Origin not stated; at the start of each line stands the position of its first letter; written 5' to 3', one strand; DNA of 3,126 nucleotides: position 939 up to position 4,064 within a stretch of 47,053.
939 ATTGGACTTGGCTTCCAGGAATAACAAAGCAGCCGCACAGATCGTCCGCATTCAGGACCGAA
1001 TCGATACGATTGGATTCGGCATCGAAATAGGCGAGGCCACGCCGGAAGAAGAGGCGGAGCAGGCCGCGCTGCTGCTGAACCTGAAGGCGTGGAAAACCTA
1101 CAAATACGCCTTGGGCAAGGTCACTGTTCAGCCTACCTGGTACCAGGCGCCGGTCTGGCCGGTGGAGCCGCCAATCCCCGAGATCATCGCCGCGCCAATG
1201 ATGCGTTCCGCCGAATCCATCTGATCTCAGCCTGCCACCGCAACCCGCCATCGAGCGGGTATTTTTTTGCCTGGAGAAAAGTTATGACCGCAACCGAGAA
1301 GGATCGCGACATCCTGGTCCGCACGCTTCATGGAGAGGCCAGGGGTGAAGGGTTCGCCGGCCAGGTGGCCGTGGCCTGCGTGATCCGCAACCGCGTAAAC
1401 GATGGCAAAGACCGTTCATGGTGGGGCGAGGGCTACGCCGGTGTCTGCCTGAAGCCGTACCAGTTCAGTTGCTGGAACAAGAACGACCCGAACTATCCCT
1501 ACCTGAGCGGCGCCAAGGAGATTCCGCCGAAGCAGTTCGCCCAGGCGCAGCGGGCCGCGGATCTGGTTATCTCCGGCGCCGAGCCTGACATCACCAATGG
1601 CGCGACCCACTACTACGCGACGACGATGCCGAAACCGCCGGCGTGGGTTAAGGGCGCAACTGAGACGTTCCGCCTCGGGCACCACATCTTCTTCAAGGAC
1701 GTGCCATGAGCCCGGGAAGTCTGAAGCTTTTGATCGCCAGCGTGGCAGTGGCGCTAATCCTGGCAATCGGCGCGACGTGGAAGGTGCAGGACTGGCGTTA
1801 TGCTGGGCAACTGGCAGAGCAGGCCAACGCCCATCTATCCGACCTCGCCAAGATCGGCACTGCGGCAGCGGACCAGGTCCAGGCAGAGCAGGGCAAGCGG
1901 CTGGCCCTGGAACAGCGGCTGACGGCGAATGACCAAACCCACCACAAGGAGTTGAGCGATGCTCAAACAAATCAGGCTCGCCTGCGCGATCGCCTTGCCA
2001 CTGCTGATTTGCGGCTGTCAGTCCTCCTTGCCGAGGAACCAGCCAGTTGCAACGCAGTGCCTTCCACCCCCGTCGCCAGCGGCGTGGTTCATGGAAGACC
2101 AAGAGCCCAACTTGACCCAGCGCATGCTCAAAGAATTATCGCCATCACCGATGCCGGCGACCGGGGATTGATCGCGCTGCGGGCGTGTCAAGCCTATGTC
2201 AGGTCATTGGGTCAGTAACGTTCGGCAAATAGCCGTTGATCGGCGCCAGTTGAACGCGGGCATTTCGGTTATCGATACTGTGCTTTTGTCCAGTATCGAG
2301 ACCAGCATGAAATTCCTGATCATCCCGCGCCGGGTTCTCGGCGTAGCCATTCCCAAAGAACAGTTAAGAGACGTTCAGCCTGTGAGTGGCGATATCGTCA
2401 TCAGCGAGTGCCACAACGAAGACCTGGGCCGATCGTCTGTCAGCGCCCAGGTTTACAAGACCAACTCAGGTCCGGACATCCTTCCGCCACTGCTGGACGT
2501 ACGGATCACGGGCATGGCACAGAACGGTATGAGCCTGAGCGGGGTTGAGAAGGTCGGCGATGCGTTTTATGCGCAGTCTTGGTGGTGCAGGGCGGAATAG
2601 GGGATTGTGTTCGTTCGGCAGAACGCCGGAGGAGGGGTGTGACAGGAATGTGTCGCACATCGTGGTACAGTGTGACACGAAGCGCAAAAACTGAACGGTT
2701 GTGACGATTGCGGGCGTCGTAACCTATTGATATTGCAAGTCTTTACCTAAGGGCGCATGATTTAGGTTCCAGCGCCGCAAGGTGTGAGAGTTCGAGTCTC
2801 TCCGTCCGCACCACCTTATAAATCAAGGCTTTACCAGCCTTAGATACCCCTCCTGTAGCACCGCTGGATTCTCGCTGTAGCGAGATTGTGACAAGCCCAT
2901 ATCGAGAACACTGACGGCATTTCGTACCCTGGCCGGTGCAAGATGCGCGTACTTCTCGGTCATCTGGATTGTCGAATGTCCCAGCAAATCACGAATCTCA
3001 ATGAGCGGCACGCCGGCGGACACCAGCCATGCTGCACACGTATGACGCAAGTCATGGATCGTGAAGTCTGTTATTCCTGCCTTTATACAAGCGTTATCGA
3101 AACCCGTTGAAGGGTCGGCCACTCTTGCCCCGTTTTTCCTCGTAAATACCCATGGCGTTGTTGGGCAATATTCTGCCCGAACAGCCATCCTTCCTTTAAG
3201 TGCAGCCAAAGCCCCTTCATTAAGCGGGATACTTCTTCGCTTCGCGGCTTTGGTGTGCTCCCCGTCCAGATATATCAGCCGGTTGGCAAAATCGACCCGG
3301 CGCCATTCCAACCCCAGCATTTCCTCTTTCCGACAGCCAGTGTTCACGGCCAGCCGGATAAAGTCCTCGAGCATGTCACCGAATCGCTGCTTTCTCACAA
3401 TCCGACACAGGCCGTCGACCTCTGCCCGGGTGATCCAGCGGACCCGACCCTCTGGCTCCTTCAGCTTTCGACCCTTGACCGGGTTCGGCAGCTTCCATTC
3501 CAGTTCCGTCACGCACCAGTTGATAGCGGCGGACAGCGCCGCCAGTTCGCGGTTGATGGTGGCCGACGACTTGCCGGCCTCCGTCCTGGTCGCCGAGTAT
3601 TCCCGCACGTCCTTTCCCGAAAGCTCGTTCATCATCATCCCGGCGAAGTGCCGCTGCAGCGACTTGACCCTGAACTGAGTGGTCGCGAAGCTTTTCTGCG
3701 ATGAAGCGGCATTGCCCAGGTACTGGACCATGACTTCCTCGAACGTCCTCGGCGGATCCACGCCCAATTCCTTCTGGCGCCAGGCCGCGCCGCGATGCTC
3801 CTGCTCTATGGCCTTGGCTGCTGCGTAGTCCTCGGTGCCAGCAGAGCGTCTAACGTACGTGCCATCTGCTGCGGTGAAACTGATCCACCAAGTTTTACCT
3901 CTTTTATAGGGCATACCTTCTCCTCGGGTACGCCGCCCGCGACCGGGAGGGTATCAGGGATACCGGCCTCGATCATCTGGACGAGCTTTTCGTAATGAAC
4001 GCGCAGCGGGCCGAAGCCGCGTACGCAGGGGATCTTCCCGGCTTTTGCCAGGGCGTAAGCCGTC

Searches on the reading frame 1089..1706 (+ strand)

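Call 87: search_protein_families(library=pfam, proteins=[window:1089-1706:+], max_evalue=0.001)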
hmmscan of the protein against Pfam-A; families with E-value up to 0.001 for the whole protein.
window:1089-1706:+ (206 aa): 1 family
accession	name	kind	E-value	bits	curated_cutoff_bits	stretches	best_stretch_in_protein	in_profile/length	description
PF07486.17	Hydrolase_2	-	1.6e-18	67.6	27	1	86-202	1-100/100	Cell Wall Hydrolase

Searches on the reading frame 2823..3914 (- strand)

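Call 87: search_protein_families(library=pfam, proteins=[window:2823-3914:-], max_evalue=0.001)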
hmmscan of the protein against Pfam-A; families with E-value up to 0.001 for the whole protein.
window:2823-3914:- (363 aa): 3 families
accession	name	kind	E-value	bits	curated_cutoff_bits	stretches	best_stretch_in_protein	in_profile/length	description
PF00589.27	Phage_integrase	-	1.9e-32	112.8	27.1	1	160-327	2-170/172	Phage integrase family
PF24624.1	Int_N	-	1.1e-07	32.9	27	1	56-148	3-95/100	Phage integrase, N-terminal domain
PF02899.23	Phage_int_SAM_1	-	0.00014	22.5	22.3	1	66-129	8-74/83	Phage integrase, N-terminal SAM-like domain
